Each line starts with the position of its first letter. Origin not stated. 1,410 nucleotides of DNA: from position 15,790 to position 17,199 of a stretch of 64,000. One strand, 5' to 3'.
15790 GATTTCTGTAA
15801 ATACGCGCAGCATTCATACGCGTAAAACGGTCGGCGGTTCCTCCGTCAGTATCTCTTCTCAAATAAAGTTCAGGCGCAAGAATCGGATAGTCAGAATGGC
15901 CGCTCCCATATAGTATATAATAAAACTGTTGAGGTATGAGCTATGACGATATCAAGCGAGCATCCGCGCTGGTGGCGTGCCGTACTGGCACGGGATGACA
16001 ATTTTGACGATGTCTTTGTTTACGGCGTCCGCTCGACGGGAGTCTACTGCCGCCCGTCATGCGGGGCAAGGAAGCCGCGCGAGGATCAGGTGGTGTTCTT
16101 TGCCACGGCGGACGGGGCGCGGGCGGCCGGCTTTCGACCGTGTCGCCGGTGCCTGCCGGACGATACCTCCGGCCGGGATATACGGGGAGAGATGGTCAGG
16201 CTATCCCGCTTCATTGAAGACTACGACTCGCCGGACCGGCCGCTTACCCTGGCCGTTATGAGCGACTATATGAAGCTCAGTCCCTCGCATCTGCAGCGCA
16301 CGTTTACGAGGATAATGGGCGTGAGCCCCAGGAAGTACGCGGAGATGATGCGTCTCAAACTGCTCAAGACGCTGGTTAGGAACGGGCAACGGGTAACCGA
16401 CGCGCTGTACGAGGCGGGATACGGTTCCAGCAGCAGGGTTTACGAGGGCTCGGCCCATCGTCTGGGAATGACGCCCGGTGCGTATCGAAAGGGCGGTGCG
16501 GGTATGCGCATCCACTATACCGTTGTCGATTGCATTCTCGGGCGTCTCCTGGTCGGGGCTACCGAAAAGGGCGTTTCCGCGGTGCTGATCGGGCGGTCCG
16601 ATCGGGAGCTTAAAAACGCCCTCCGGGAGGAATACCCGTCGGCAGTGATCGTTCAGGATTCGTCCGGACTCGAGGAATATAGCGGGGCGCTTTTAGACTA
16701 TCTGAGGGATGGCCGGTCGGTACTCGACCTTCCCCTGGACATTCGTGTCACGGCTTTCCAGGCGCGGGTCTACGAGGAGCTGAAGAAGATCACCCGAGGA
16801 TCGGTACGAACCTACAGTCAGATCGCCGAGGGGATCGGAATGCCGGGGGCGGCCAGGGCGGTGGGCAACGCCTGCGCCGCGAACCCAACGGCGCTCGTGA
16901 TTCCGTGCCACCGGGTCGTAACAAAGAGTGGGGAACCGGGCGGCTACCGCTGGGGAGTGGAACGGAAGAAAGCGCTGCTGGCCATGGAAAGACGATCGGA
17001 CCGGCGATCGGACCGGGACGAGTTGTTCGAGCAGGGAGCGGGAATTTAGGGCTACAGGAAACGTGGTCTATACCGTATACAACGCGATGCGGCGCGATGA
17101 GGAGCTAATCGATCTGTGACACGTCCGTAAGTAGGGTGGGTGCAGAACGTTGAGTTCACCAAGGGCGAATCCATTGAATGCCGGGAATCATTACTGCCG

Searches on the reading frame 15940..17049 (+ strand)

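Call 44: search_protein_families(library=pfam, proteins=[window:15940-17049:+], max_evalue=0.00001)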
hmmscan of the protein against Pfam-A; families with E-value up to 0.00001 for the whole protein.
window:15940-17049:+ (369 aa): 4 families
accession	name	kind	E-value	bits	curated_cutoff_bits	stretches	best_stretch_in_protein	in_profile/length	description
PF01035.26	DNA_binding_1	-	1.1e-32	112.2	27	1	272-351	1-80/81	6-O-methylguanine DNA methyltransferase, DNA binding domain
PF02805.21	Ada_Zn_binding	-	1.2e-29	102.5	23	1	11-74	2-65/65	Metal binding domain of Ada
PF12833.13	HTH_18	-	1.6e-15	57.6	33.6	1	108-184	2-79/80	Helix-turn-helix domain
PF00165.29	HTH_AraC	-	4.7e-08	33.4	26.6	0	98-133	5-40/42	Bacterial regulatory helix-turn-helix proteins, AraC family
